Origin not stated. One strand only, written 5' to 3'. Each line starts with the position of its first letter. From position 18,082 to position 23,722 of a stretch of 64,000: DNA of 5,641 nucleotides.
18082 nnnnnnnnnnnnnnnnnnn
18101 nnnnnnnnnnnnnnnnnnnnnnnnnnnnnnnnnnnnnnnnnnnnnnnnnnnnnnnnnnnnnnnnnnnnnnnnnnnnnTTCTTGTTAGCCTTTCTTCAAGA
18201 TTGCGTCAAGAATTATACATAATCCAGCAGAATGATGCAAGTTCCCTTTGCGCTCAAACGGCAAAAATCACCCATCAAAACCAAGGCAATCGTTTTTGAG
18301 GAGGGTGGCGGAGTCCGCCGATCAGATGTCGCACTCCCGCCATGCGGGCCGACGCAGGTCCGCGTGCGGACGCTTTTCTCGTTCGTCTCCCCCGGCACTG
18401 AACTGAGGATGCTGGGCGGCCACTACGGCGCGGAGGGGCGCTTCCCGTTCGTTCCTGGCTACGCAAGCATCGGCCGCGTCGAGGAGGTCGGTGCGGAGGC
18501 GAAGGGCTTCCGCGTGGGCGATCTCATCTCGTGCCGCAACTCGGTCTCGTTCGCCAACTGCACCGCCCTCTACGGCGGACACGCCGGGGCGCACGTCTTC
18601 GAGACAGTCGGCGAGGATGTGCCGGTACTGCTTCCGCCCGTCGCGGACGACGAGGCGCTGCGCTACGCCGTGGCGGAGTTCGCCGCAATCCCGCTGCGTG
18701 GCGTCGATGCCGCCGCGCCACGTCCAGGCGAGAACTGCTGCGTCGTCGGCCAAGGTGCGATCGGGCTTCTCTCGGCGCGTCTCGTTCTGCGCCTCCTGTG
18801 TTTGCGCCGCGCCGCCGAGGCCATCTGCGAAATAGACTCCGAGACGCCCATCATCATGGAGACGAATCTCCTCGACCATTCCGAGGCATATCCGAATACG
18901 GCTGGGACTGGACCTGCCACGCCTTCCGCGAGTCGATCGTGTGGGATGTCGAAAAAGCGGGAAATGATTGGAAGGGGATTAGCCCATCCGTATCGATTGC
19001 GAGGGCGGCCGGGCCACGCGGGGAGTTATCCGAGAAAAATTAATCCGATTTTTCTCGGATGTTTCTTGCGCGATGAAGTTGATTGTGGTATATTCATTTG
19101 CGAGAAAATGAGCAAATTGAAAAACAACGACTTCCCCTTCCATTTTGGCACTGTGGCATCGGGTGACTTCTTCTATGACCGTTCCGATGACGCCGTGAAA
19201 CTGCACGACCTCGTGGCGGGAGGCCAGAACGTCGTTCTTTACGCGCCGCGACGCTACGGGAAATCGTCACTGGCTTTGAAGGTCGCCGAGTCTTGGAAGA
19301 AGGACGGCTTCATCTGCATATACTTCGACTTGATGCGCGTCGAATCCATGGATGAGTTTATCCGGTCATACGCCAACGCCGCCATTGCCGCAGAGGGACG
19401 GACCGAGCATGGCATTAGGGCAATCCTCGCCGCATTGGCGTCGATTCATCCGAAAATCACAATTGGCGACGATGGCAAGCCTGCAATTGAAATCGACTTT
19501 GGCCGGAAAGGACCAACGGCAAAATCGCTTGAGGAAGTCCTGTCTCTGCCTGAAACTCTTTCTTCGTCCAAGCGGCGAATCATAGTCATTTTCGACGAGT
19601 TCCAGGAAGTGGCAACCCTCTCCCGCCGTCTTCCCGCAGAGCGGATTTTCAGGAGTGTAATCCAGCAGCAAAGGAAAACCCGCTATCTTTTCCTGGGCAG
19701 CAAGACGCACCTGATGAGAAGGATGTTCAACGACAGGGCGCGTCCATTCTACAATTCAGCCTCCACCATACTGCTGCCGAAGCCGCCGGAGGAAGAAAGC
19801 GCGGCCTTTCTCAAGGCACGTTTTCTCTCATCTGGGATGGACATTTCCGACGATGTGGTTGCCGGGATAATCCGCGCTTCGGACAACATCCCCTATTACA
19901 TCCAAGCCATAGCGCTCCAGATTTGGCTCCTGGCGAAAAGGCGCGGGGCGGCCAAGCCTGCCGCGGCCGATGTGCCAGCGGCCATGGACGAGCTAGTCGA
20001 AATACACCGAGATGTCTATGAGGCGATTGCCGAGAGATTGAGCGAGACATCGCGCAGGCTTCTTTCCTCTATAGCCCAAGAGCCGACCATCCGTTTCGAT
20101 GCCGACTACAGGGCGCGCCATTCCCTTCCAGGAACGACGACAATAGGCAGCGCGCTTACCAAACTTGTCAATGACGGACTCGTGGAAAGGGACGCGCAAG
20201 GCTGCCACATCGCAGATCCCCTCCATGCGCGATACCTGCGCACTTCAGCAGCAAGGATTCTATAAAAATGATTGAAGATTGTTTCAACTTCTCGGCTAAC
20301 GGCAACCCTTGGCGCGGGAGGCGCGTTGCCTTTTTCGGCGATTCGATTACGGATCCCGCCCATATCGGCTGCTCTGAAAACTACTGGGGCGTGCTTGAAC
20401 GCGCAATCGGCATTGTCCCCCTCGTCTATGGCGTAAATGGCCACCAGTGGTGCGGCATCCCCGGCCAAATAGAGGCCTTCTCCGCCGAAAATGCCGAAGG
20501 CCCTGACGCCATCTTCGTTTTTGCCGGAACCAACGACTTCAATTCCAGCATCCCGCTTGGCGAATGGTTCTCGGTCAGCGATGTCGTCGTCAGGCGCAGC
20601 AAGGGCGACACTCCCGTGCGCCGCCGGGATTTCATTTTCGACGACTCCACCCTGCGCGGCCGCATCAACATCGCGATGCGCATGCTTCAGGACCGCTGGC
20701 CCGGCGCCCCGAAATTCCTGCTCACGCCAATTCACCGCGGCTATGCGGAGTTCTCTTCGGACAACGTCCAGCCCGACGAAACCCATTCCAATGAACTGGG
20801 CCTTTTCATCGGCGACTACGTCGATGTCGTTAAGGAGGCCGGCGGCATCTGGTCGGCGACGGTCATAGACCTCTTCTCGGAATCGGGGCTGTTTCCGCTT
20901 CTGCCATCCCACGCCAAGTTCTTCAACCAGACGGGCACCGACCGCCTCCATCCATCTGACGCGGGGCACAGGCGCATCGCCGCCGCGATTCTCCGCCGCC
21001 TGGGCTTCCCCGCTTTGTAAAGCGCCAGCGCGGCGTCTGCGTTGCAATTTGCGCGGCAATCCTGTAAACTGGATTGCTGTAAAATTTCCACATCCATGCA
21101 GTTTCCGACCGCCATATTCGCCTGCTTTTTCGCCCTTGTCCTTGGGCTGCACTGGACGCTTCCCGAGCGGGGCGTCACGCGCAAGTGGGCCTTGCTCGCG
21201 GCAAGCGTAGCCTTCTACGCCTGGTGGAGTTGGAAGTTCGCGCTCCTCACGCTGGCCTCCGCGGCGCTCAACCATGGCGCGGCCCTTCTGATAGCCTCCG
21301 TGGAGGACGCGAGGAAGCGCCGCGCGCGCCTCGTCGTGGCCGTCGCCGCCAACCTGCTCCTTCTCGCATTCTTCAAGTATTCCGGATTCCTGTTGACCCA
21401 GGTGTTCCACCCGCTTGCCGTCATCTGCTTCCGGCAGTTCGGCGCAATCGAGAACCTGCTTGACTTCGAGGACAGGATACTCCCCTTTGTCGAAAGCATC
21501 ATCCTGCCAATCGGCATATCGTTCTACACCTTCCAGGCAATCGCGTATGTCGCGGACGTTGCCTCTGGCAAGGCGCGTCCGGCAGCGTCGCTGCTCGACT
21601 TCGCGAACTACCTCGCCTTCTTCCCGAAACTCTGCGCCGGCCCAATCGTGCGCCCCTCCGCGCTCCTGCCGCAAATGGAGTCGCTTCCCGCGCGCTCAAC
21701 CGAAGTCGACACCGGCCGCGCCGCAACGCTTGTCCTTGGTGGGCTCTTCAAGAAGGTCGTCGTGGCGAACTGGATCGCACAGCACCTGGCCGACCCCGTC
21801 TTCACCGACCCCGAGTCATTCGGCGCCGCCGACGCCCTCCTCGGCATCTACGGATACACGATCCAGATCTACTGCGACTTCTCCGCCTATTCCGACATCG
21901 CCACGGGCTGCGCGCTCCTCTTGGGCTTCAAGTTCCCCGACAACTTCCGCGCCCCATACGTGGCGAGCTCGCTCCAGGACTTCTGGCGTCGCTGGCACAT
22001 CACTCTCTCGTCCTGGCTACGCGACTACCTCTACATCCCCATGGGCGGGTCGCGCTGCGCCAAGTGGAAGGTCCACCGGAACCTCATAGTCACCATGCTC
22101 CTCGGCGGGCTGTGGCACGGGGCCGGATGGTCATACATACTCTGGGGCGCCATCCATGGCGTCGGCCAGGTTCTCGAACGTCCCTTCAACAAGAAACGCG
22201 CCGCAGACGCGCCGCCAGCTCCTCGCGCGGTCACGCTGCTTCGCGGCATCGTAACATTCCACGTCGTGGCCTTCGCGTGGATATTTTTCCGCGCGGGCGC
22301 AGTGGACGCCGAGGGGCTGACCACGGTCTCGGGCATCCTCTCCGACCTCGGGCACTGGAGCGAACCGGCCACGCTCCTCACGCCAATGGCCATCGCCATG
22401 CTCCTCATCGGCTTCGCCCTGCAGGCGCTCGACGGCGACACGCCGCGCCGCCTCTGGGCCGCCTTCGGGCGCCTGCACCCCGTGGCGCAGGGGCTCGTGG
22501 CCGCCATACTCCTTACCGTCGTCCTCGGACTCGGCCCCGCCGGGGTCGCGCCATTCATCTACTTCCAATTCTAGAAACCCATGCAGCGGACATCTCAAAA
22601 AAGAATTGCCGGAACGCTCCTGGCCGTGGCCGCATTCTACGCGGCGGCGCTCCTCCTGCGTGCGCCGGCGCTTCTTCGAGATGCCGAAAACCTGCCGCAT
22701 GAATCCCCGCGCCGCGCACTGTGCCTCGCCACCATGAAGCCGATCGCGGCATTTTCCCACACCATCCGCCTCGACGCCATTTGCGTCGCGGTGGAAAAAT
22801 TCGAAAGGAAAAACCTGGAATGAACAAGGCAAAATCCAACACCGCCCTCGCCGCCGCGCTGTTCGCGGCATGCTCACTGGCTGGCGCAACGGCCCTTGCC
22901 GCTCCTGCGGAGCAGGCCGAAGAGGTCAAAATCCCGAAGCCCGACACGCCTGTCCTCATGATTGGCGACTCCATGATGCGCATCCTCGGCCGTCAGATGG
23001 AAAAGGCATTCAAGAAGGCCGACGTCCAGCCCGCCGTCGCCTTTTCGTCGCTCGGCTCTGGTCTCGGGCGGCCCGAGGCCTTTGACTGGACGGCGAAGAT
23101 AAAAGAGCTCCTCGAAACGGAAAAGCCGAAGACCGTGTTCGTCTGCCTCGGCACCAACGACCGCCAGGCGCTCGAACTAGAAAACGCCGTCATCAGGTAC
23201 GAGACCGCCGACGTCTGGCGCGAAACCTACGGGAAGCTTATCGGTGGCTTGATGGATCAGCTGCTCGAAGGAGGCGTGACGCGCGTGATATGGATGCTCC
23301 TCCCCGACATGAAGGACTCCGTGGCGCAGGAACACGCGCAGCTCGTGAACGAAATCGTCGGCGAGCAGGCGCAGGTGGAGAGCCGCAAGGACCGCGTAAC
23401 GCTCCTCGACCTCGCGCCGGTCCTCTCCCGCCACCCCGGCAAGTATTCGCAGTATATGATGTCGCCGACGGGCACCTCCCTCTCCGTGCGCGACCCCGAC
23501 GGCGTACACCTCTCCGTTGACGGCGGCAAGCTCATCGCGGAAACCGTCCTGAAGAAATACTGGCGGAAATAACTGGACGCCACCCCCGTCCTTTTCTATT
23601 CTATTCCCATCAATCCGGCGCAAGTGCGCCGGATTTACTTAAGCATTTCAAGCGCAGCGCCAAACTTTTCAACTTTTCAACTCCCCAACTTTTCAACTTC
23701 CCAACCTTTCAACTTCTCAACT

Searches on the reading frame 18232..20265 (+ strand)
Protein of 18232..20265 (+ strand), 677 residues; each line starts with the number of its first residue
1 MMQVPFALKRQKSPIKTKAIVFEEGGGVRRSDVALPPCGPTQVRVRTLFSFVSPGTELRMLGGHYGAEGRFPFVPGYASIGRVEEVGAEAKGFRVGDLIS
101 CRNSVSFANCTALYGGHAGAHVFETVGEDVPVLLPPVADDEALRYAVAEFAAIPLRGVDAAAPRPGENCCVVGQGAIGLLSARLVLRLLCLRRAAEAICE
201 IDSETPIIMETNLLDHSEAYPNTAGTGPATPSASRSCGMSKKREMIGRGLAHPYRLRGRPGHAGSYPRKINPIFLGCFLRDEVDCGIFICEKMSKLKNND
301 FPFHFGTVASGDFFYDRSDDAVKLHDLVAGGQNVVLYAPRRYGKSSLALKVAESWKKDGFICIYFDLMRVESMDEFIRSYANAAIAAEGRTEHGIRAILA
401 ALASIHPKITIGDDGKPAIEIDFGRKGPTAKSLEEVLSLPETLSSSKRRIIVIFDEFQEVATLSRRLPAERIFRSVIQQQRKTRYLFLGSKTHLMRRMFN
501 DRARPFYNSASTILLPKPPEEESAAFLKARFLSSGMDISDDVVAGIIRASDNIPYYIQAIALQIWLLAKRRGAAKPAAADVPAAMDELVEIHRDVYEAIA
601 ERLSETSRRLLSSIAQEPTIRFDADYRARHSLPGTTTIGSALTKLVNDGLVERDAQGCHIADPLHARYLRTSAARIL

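Call 9: search_protein_families(library=pfam, proteins=[window:18232-20265:+], max_evalue=0.001)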
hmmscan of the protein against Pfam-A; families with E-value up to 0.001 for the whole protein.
window:18232-20265:+ (677 aa): 4 families
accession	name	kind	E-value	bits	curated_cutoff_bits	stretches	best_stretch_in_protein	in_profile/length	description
PF01637.24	ATPase_2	-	1.5e-08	35.2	33.2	1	314-497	1-162/225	ATPase domain predominantly from Archaea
PF08240.17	ADH_N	-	2.8e-06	27.9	23.5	1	40-117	2-76/104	Alcohol dehydrogenase GroES-like domain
PF13173.12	AAA_14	-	2.1e-05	25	27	0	439-498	50-106/129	AAA domain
PF13401.12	AAA_22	-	0.00056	20.7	27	0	331-460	5-96/130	AAA domain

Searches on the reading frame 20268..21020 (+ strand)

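Call 9: search_protein_families(library=pfam, proteins=[window:20268-21020:+], max_evalue=0.001)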
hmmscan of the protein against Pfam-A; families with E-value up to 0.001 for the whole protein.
window:20268-21020:+ (250 aa): 2 families
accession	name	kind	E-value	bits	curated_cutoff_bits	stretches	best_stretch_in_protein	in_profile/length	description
PF13472.12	Lipase_GDSL_2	-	3.8e-14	54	32.9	1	22-236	1-178/178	GDSL-like Lipase/Acylhydrolase family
PF00657.28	Lipase_GDSL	-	1.3e-07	32.5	23.6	1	20-241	1-208/208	GDSL-like Lipase/Acylhydrolase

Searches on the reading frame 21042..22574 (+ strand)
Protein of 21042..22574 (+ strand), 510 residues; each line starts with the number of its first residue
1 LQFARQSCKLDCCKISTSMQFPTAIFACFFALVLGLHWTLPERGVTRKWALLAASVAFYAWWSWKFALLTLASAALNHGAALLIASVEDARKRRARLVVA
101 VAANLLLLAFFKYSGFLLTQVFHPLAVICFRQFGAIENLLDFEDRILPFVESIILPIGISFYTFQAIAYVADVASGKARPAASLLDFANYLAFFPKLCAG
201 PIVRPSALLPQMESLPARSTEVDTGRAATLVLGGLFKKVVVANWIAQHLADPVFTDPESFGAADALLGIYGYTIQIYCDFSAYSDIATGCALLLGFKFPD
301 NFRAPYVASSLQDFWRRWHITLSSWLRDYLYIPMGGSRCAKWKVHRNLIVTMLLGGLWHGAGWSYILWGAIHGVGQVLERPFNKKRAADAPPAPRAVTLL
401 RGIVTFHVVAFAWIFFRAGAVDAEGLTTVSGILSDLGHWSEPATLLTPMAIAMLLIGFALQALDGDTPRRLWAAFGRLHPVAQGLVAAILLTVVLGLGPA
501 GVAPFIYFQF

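Call 9: search_protein_families(library=pfam, proteins=[window:21042-22574:+], max_evalue=0.001)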
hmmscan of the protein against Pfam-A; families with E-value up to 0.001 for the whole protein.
window:21042-22574:+ (510 aa): 2 families
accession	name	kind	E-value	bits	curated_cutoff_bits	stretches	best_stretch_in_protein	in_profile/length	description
PF03062.24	MBOAT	-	5.3e-26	92.1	27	1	183-383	80-298/337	MBOAT, membrane-bound O-acyltransferase family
PF13813.11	MBOAT_2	-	0.00022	21.9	25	1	299-363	2-68/85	Membrane bound O-acyl transferase family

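Call 52: search_protein_families(library=ncbifam, proteins=[window:21042-22571:+], max_evalue=0.01)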
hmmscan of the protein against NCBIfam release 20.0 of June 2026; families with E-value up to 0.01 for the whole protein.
window:21042-22571:+ (510 aa): 1 family
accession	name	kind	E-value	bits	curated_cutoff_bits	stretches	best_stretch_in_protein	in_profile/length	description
TIGR04091.1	LTA_dltB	equivalog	1.9e-53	182.1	375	1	152-416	106-376/380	D-alanyl-lipoteichoic acid biosynthesis protein DltB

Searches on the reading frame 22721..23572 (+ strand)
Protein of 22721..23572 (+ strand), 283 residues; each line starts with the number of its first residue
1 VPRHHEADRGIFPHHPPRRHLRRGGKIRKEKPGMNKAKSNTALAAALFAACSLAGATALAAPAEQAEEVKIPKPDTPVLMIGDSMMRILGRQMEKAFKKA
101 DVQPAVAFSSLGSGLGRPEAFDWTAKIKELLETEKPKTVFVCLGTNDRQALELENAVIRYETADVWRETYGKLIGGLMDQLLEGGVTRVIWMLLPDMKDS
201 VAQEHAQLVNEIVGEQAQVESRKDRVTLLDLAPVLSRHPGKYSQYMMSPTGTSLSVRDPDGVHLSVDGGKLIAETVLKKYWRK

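Call 28: search_protein_families(library=pfam, proteins=[window:22721-23572:+], max_evalue=0.001)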
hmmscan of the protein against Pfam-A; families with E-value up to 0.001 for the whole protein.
window:22721-23572:+ (283 aa): 4 families
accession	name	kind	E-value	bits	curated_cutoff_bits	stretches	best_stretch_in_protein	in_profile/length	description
PF04311.20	DUF459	-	2.5e-44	151.5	27.2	1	78-279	2-197/197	Protein of unknown function (DUF459)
PF13472.12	Lipase_GDSL_2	-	1.9e-07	32.2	32.9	1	89-268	23-175/178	GDSL-like Lipase/Acylhydrolase family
PF00657.28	Lipase_GDSL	-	1.4e-05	25.8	23.6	1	105-275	44-207/208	GDSL-like Lipase/Acylhydrolase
PF19040.6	SGNH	-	1.9e-05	24.9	27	0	69-276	14-246/248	SGNH domain (fused to AT3 domains)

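Call 52: search_protein_families(library=ncbifam, proteins=[window:22721-23569:+], max_evalue=0.01)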
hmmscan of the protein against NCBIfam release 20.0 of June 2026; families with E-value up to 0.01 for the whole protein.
window:22721-23569:+ (283 aa): 1 family
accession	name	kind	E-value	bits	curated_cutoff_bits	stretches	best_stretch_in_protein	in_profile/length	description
NF045704.1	PepglyActasePatB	equivalog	7e-20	71.6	580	1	43-279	105-333/347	peptidoglycan O-acetyltransferase PatB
